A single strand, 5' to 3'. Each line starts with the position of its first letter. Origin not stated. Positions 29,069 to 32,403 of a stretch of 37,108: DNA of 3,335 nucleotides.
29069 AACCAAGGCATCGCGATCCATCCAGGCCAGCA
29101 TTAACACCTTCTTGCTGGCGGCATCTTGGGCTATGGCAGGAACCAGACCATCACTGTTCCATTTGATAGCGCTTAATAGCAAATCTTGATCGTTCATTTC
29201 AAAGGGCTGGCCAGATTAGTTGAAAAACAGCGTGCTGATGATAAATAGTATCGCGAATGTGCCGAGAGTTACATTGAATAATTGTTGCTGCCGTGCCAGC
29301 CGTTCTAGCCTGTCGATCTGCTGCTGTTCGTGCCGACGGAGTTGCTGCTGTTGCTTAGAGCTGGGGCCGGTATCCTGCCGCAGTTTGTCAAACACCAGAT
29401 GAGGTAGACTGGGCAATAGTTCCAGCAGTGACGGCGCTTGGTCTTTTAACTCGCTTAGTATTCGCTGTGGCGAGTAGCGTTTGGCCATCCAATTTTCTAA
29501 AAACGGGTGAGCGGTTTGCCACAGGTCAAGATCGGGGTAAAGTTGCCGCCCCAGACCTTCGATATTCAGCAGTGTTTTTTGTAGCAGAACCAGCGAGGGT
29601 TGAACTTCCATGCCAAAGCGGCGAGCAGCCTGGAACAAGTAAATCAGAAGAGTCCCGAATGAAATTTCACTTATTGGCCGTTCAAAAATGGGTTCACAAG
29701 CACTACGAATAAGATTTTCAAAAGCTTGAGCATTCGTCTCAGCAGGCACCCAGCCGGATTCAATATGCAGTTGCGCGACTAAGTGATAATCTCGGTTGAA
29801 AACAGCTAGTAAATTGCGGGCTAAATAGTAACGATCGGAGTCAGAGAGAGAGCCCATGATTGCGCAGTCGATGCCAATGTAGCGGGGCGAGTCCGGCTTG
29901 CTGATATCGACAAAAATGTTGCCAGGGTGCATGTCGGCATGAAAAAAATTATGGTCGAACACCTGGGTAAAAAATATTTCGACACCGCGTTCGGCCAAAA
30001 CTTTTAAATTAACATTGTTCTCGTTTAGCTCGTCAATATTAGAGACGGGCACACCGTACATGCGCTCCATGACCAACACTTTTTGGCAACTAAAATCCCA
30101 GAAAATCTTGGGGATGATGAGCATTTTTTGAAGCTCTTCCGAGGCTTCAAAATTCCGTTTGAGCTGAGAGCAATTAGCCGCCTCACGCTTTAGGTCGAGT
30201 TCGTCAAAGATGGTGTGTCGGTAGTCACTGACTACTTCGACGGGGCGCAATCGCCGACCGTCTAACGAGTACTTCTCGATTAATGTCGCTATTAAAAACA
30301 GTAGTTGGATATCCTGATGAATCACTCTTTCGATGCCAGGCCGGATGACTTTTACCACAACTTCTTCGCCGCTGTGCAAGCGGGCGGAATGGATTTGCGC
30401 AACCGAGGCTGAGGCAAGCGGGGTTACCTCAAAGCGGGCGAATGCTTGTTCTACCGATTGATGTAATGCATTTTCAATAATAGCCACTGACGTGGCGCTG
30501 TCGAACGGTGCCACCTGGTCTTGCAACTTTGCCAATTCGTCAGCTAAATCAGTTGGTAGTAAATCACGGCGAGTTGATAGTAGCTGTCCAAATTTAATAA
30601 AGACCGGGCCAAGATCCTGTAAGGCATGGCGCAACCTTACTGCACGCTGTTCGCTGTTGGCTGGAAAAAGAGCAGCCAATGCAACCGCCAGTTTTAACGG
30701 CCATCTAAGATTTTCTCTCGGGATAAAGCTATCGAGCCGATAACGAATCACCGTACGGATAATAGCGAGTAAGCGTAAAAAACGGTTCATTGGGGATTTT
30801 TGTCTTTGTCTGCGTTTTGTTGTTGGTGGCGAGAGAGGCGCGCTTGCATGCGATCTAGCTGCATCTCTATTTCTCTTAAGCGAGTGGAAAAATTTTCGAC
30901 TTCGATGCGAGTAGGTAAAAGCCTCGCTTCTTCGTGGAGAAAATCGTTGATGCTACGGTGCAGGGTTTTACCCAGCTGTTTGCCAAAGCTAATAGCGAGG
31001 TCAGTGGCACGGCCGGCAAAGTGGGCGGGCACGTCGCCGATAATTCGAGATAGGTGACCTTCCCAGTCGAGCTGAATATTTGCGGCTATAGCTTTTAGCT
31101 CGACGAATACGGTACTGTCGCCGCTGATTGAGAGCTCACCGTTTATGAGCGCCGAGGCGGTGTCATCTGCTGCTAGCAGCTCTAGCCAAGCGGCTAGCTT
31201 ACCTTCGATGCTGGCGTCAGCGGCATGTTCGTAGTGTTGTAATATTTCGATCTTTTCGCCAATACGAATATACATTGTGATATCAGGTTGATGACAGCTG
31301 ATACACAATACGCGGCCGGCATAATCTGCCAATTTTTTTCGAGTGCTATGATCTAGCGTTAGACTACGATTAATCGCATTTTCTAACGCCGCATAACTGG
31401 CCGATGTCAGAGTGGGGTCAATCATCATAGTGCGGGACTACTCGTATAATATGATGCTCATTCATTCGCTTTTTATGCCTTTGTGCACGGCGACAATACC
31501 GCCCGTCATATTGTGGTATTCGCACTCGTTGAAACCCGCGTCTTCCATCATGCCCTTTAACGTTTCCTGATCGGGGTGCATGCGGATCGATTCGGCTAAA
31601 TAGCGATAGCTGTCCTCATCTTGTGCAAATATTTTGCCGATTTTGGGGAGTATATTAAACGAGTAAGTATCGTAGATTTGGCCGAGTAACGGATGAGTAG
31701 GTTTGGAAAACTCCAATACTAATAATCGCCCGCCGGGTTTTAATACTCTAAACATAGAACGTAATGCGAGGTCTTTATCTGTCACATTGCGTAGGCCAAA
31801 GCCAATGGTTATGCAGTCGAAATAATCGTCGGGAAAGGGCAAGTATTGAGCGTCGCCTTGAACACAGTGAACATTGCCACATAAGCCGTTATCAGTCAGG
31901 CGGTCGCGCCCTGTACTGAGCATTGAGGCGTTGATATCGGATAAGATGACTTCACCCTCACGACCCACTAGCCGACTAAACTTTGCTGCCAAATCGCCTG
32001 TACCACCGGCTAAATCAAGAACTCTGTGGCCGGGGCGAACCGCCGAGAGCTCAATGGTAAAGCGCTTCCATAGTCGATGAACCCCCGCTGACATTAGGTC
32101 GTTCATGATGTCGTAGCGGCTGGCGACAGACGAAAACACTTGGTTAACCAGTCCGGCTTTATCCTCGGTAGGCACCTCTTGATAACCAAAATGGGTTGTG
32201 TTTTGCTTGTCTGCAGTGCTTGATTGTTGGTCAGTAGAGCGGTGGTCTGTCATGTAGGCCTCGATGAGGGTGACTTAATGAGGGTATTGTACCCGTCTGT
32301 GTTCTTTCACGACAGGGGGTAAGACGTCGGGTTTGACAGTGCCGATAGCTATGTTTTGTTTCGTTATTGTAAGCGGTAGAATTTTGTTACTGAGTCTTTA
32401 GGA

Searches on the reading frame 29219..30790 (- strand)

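Call 25: search_protein_families(library=pfam, proteins=[window:29219-30790:-], max_evalue=0.00001)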
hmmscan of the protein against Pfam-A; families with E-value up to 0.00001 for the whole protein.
window:29219-30790:- (524 aa): 1 family
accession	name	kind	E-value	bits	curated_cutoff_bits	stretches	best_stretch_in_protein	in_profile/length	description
PF03109.22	ABC1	-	1.6e-72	244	22.9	1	88-341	1-243/244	ABC1 atypical kinase-like domain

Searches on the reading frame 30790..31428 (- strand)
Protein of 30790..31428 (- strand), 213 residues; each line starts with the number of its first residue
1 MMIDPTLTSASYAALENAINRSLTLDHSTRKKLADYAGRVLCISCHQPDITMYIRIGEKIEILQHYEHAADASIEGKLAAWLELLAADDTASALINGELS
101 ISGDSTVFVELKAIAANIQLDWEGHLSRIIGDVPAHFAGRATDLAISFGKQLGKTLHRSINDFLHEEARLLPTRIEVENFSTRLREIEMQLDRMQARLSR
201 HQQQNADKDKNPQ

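Call 25: search_protein_families(library=pfam, proteins=[window:30790-31428:-], max_evalue=0.00001)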
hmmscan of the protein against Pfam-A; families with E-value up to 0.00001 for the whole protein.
window:30790-31428:- (213 aa): 1 family
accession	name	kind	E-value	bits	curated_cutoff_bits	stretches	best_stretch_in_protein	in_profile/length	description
PF02036.22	SCP2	-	1.6e-12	48.1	21.3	1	19-114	1-99/101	SCP-2 sterol transfer family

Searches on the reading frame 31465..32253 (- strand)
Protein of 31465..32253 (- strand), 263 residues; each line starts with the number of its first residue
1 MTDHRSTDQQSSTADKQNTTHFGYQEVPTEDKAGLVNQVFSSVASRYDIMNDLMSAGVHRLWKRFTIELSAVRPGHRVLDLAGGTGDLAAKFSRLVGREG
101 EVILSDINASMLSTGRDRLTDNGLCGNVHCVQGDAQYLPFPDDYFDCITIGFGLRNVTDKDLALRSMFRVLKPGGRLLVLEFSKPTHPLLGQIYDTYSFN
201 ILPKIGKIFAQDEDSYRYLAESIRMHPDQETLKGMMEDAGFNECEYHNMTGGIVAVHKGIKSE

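Call 25: search_protein_families(library=pfam, proteins=[window:31465-32253:-], max_evalue=0.00001)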
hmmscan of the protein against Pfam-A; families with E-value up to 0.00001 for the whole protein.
window:31465-32253:- (263 aa): 7 families
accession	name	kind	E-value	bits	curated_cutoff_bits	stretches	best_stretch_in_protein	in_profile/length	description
PF01209.24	Ubie_methyltran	-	8.2e-98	326.8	20.1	1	32-261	8-233/233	ubiE/COQ5 methyltransferase family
PF13649.12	Methyltransf_25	-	2.9e-21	76.4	27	1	78-175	1-97/97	Methyltransferase domain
PF13847.12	Methyltransf_31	-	4.4e-20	72.3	27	1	74-200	3-129/145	Methyltransferase domain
PF08241.18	Methyltransf_11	-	4e-19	69.5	21.2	1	79-179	1-95/95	Methyltransferase domain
PF13489.12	Methyltransf_23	-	3.4e-12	46.8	27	1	58-242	5-160/164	Methyltransferase domain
PF08242.18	Methyltransf_12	-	9.5e-11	42.7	30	1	79-177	1-98/98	Methyltransferase domain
PF01135.25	PCMT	-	5.8e-09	36.5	20.3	1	66-179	65-171/210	Protein-L-isoaspartate(D-aspartate) O-methyltransferase (PCMT)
